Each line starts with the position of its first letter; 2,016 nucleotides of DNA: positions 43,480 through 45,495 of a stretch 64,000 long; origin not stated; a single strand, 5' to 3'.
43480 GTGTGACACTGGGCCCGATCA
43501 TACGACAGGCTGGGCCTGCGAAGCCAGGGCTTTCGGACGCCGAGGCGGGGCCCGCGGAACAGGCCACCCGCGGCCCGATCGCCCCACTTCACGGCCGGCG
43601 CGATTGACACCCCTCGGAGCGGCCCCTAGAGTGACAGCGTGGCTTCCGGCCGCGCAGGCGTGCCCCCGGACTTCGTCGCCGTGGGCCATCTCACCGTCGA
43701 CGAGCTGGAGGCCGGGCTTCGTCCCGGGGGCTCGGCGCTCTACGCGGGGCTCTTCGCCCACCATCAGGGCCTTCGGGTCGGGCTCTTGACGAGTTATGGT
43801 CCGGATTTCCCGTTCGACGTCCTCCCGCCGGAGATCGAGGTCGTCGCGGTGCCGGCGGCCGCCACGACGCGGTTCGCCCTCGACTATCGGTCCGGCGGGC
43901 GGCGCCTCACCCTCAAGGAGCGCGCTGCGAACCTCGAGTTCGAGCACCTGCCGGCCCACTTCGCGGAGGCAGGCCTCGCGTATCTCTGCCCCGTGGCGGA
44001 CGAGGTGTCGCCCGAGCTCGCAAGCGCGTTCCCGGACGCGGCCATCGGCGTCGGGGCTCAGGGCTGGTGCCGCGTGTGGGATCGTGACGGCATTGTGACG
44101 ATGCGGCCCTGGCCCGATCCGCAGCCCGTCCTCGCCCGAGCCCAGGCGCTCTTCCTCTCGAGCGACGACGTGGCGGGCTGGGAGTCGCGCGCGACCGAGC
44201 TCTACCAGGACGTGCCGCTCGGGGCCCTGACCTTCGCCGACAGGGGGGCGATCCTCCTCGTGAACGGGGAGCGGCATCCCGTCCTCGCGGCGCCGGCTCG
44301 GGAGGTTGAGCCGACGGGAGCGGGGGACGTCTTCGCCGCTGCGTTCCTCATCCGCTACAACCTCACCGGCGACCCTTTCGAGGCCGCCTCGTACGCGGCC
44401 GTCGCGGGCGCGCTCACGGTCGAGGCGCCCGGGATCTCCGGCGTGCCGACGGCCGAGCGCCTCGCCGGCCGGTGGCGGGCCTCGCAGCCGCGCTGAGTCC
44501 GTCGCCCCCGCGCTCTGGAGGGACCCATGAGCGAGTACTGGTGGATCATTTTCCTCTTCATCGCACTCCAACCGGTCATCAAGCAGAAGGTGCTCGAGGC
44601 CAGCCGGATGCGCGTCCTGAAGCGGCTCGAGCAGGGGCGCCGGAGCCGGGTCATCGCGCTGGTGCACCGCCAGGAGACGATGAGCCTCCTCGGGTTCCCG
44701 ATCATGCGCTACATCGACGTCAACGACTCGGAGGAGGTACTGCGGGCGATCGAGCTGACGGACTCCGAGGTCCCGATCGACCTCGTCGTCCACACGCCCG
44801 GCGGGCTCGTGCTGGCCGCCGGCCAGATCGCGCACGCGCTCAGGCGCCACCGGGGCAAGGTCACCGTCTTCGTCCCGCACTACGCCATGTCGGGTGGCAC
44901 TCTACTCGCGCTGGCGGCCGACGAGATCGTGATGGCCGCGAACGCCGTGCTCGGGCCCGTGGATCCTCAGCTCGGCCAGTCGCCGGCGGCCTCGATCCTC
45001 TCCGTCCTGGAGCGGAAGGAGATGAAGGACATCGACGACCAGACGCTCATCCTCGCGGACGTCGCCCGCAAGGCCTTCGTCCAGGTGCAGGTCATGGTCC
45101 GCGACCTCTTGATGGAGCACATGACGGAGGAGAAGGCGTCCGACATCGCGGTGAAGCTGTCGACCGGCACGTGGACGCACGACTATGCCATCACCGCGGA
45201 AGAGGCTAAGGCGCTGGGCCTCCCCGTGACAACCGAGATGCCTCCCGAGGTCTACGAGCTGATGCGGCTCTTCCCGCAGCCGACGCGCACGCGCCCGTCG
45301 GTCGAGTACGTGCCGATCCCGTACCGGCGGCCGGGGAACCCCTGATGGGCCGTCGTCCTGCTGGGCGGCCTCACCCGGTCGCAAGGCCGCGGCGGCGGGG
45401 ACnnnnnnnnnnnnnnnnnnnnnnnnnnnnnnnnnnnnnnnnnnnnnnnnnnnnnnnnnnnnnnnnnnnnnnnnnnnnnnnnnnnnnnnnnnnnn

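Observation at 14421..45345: About 31 kb non-canonical cyclitol/inositol-type uptake and conversion island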

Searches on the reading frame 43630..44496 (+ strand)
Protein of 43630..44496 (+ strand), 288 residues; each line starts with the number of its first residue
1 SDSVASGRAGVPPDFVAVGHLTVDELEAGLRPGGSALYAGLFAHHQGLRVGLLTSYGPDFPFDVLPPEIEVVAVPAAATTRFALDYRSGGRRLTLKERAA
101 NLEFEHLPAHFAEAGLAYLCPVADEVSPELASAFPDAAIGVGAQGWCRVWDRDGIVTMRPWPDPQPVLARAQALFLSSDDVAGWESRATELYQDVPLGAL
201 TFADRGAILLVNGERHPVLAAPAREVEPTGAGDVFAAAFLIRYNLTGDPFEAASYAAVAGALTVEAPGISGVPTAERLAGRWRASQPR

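Call 7: search_protein_families(library=pfam, proteins=[window:43630-44496:+], max_evalue=0.001)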
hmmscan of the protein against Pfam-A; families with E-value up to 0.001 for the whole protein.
window:43630-44496:+ (288 aa): 1 family
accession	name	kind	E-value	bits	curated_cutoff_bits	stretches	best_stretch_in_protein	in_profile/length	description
PF00294.29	PfkB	-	4.6e-08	33.2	25.8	1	202-270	227-296/302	pfkB family carbohydrate kinase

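Call 9: search_protein_families(library=ncbifam, proteins=[window:43639-44496:+], max_evalue=0.001)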
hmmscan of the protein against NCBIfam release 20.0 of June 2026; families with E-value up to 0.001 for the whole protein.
window:43639-44496:+ (285 aa): 9 families
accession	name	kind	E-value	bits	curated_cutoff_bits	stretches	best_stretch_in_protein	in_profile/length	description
TIGR02152.1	D_ribokin_bact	equivalog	4.8e-07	29.4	299.65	1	196-273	216-294/298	ribokinase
NF049991.1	TagKinase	equivalog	8.2e-07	28.1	420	1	211-275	246-311/321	tagatose kinase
TIGR03168.1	1-PFK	subfamily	2.3e-05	23.4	216.4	1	197-266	218-287/305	hexose kinase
NF041332.1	KDG_KDGal_kin_Halo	equivalog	2.9e-05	23.7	440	1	196-266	227-297/320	bifunctional 2-dehydro-3-deoxygluconokinase/2-dehydro-3-deoxygalactonokinase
NF053626.1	RibKinHalex1628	equivalog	0.00014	21.5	330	1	219-275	229-287/293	ATP-dependent ribose-1-phosphate kinase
TIGR03828.1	pfkB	equivalog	0.00015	20.9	292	1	197-266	218-287/305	1-phosphofructokinase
TIGR04382.1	myo_inos_iolC_N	equivalog_domain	0.00037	19.9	300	0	211-274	240-304/309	5-dehydro-2-deoxygluconokinase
TIGR02198.1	rfaE_dom_I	equivalog_domain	0.00062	19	345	1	183-273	216-309/315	D-glycero-beta-D-manno-heptose-7-phosphate kinase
NF008454.0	PRK11316.1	equivalog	0.001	17.8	521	0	182-273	213-307/475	bifunctional D-glycero-beta-D-manno-heptose-7-phosphate kinase/D-glycero-beta-D-manno-heptose 1-phosphate adenylyltransferase HldE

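Call 53: search_solved_structures(query=window:43639-44496:+, max_evalue=0.01)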
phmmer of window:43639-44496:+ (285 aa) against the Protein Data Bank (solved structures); distinct sequences matched with E-value up to 0.01: 16.
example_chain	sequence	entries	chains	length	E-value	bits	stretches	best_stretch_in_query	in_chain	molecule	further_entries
3w4s_A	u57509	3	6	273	1.3e-07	34.4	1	14-248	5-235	Carbohydrate/pyrimidine kinase, PfkB family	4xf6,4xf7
4e3a_A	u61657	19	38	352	8.9e-07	31.7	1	169-262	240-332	sugar kinase protein | Probable sugar kinase protein | sugar kinase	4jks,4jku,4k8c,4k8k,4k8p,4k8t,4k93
3iq0_A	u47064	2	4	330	7.7e-05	25.3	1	201-265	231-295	putative Ribokinase II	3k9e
3ubo_A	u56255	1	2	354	8.1e-05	25.3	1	183-257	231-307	adenosine kinase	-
6wb7_A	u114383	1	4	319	8.8e-05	25.1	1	66-265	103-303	Acarbose 7(IV)-phosphotransferase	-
9o0h_B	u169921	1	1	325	0.00011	24.9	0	163-208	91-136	Transcription factor ETV6,Non-receptor tyrosine-protein kinase TNK1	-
3i3y_A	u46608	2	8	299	0.00014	24.5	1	185-276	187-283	Carbohydrate kinase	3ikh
5l0p_A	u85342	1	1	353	0.00015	24.4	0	163-208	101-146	Transcription factor ETV6, Transcription factor ETV6, Transcription factor ETV6, Ferric up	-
9e4q_A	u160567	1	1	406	0.00025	23.6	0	163-208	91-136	Transcription factor ETV6,DARPin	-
7n2b_A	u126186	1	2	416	0.00028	23.5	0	163-208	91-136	Transcription factor ETV6,Transcription factor ETV6,Transcription factor ETV6,3TEL-rigid-D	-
7ag6_A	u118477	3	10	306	0.00052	22.6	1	198-274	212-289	Sulfofructose kinase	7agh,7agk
1vm7_A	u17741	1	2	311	0.00063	22.3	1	197-274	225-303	ribokinase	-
6ilr_A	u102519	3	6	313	0.0012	21.4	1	199-266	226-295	Ribokinase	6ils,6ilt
6wb4_A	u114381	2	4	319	0.002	20.7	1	216-265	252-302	Acarbose Kinase Mak1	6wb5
3q1y_A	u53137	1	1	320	0.0053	19.3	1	181-241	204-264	Lin2199 protein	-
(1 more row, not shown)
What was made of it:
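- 43639..44496 (+): Small PfkB kinase, myo-inositol-kinase-like. PDB sequence best hit is 3w4s (call 53).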

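Call 56: find_homologous_proteins(query=window:43639-44496:+, max_evalue=1e-10)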
Query window:43639-44496:+ (285 aa): 864 proteins with E <= 1e-10 among 8000 candidates; the best 120 are listed.
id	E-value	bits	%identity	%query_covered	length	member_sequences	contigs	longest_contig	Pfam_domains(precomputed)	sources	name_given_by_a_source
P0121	1.7e-176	604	95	100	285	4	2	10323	PF00294.30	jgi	jgi:sugar/nucleoside kinase (ribokinase family)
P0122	7.6e-176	601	96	100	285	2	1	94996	PF00294.30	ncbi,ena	-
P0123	3.9e-170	583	93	100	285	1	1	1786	PF00294.30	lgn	-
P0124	8.5e-168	575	92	100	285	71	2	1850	PF00294.30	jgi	jgi:sugar/nucleoside kinase (ribokinase family)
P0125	1.0e-160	552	88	100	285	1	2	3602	PF00294.30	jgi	jgi:sugar/nucleoside kinase (ribokinase family)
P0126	3.1e-159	547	89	100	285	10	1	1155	PF00294.30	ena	-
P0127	6.8e-158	542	86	100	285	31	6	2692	PF00294.30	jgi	jgi:sugar/nucleoside kinase (ribokinase family)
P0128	1.6e-157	541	85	100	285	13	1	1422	PF00294.30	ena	-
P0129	4.4e-157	540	85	100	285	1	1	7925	PF00294.30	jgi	jgi:sugar/nucleoside kinase (ribokinase family)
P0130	7.0e-157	539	85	100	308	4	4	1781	PF00294.30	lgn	-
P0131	1.6e-156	538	86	100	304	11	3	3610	PF00294.30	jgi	jgi:sugar/nucleoside kinase (ribokinase family)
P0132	1.8e-156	538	86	100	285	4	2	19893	PF00294.30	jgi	jgi:sugar/nucleoside kinase (ribokinase family)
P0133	2.0e-156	538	85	100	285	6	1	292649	PF00294.30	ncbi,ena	-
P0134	2.1e-156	538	85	100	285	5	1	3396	PF00294.30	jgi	jgi:sugar/nucleoside kinase (ribokinase family)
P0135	5.6e-156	536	88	98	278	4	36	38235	PF00294.30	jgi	jgi:sugar/nucleoside kinase (ribokinase family)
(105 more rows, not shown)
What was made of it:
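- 43639..44496 (+): One homologue is named 1D-myo-inositol 3-kinase by JGI (call 56).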

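Call 57: find_encoding_contigs(protein=P0122, flank=10000, max_places=1)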
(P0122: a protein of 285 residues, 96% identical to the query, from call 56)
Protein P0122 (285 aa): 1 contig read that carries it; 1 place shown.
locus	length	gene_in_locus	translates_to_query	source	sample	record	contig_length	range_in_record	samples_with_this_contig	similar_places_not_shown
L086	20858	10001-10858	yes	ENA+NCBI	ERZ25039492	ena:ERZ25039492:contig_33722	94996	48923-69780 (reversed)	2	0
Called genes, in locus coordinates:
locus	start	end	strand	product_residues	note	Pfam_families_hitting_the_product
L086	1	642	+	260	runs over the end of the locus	PF01261:AP_endonuc_2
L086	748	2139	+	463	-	-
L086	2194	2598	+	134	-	-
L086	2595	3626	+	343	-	PF00665:rve, PF13683:rve_3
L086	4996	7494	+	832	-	PF05593:RHS_repeat, PF25023:TEN_YD-shell, PF05593:RHS_repeat, PF25023:TEN_YD-shell, PF05593:RHS_repeat, PF25023:TEN_YD-shell (weak)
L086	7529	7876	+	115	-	-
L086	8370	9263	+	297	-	-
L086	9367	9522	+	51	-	-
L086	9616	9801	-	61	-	-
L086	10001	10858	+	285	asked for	PF00294:PfkB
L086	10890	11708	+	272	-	PF01972:SDH_protease, PF00574:CLP_protease (faint), PF25145:NfeD1b_N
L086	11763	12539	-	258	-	PF03328:HpcH_HpaI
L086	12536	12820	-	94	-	-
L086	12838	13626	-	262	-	PF13883:CREG_beta-barrel, PF01243:PNPOx_N, PF10615:DUF2470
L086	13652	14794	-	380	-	PF00296:Bac_luciferase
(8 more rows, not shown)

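Call 63: predict_structure(alignment_id=A2)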
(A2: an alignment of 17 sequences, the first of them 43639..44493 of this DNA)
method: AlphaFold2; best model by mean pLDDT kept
length: 285 residues; sequences in the alignment: 17
mean_pLDDT: 88.6   pTM: 0.90
mean pLDDT of the five models: 88.6, 88.1, 79.3, 73.5, 68.0
residues with pLDDT >= 90: 170; 70-90: 102; 50-70: 9; < 50: 4
segments of 3 or more residues with pLDDT < 50: 1-4
pLDDT, mean of each block of 10 residues (from residue 1): 63 96 90 96 98 93 95 92 78 91 94 92 90 93 83 83 92 78 83 81 81 86 87 96 95 93 92 94 76
secondary structure, 60 per line:
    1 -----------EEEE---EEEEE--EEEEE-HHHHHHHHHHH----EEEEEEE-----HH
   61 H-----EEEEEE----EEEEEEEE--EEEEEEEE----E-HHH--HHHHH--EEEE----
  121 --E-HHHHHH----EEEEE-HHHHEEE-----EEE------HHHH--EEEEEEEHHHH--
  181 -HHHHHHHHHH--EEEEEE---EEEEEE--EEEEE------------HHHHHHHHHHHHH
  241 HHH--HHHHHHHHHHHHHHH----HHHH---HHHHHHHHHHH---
elements in order: E12-15 E19-23 E26-30 H32-42 E47-53 E67-72 E77-84 E87-94 H106-110 E113-116 H125-130 E135-139 H141-144 E145-147 E153-155 H162-165 E168-174 H175-178 H182-191 E194-199 E203-208 E211-215 H228-243 H246-260 H265-268 H272-282
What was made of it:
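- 43639..44496 (+): AF2 model pLDDT 88.6 (call 63).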

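Call 65: fold_search(model_id=the predicted structure, library=pdb)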
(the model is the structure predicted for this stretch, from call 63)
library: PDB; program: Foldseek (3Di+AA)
matches with E <= 10: 1153; with E <= 0.001: 379
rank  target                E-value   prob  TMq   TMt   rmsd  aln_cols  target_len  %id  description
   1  3w4s_A                1.9e-17  1.00  0.75  0.78   3.3       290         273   25  Myo-inositol kinase from Thermococcus kodakarensis (released 2013-06-12)
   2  1vk4                  5.5e-17  1.00  0.76  0.76   4.1       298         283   17  Crystal structure of PfkB Carbohydrate kinase (TM0415) from Thermotoga maritima at 1.91 A resolution (released 2004-05-04)
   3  7e4l_B                1.8e-16  1.00  0.78  0.80   3.2       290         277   18  Conversion of pyrophosphate-dependent myo-inositol-1 kinase into myo-inositol-3 kinase by N78L/S89L mutation (released 2021-05-05)
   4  5ysq_B                2.9e-16  1.00  0.78  0.80   3.2       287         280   17  Sulfate-complex structure of a pyrophosphate-dependent kinase in the ribokinase family provides insight into the donor (released 2018-05-16)
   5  7e4l_A                2.9e-16  1.00  0.78  0.80   3.2       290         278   18  Conversion of pyrophosphate-dependent myo-inositol-1 kinase into myo-inositol-3 kinase by N78L/S89L mutation (released 2021-05-05)
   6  1vm7_A                2.9e-16  1.00  0.71  0.68   5.0       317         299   19  Crystal structure of Ribokinase (TM0960) from Thermotoga maritima at 2.15 A resolution (released 2004-09-21)
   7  3ikh_B                4.9e-16  1.00  0.69  0.70   4.0       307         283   19  Crystal structure of Ribokinase in Complex with ATP and glycerol in the active site from Klebsiella pneumoniae (released 2009-08-18)
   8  5ysp_B                5.3e-16  1.00  0.76  0.79   3.4       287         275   18  Pyrophosphate-dependent kinase in the ribokinase family complexed with a pyrophosphate analog and myo-inositol (released 2018-05-16)
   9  1vm7_B                6.3e-16  1.00  0.72  0.70   4.6       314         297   18  Crystal structure of Ribokinase (TM0960) from Thermotoga maritima at 2.15 A resolution (released 2004-09-21)
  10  7agh_C                8.0e-16  1.00  0.70  0.68   4.5       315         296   19  Crystal structure of SF kinase YihV from E. coli in complex with AMPPNP-Mg (released 2021-04-14)
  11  6ilr_B                9.0e-16  1.00  0.71  0.66   5.2       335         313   18  Structure of Arabidopsis thaliana Ribokinase in unligand form (released 2019-03-13)
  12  5ysq_A                1.1e-15  1.00  0.75  0.77   3.9       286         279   17  Sulfate-complex structure of a pyrophosphate-dependent kinase in the ribokinase family provides insight into the donor (released 2018-05-16)
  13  6ilr_A                1.1e-15  1.00  0.69  0.63   5.5       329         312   17  Structure of Arabidopsis thaliana Ribokinase in unligand form (released 2019-03-13)
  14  5ysp_A                1.4e-15  1.00  0.75  0.78   3.3       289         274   17  Pyrophosphate-dependent kinase in the ribokinase family complexed with a pyrophosphate analog and myo-inositol (released 2018-05-16)
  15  3w4s_B                1.4e-15  1.00  0.73  0.78   3.8       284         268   25  Myo-inositol kinase from Thermococcus kodakarensis (released 2013-06-12)
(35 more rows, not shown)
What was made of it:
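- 43639..44496 (+): The Foldseek top five are MI3K (3w4s) and TM0415 (call 65).
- On Thermotoga-type inositol pathway / PfkB myo-inositol kinases (MI3K, TM0415): The fold is closest to 3w4s, 1vk4, 7e4l and 5ysq, with TM 0.75-0.80 against at most 0.73 for other PfkB-family kinases (mostly ribokinases) (call 65).
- The PfkB model matches the two known PfkB-type myo-inositol kinases best (call 65). The PfkB resembles inositol kinases (call 65).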

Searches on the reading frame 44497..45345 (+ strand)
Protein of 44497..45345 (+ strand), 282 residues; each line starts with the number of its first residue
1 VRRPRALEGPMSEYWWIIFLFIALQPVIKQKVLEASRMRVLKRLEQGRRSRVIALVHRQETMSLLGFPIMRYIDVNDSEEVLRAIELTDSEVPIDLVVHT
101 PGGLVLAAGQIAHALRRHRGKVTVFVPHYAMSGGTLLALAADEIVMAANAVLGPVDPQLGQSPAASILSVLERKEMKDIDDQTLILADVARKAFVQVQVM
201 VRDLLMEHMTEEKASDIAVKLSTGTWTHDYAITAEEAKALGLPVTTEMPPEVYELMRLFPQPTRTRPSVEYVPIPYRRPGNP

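Call 7: search_protein_families(library=pfam, proteins=[window:44497-45345:+], max_evalue=0.001)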
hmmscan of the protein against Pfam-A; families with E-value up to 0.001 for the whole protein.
window:44497-45345:+ (282 aa): 4 families
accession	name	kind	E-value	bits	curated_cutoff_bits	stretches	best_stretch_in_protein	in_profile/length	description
PF01972.22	SDH_protease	-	4.3e-119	397.2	31.3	1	11-278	11-278/286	ClpP-like SDH-type serine proteinase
PF25145.1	NfeD1b_N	-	1.4e-12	48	40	1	94-157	34-97/189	NfeD1b, N-terminal domain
PF00574.28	CLP_protease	-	3.4e-07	30.8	20.2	1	81-143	36-98/182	Clp protease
PF00378.25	ECH_1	-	4.5e-05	23.3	27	1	128-174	97-143/251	Enoyl-CoA hydratase/isomerase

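Call 26: search_protein_families(library=ncbifam, proteins=[window:44527-45345:+], max_evalue=0.00001)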
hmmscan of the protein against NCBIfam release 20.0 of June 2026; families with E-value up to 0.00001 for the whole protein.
window:44527-45345:+ (272 aa): 5 families
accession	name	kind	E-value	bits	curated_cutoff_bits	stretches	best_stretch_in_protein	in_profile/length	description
NF047768.1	Clp_like_SDH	equivalog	1.4e-127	424.5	250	1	5-263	2-260/260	SDH family Clp fold serine proteinase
NF045542.1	Clp_rel_HeadMat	equivalog_domain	2e-13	50.6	120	1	70-142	22-95/165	head maturation protease, ClpP-related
NF045540.1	scaf_prot_MCP1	exception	3e-10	39.5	475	1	71-142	20-91/652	ClpP-like prohead protease/major capsid protein fusion protein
TIGR00706.1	SppA_dom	equivalog_domain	1.1e-07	31.7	155.45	1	63-144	14-97/208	signal peptide peptidase SppA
NF008745.0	PRK11778.1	equivalog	3.4e-06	26.4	259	1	75-145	124-197/345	protease SohB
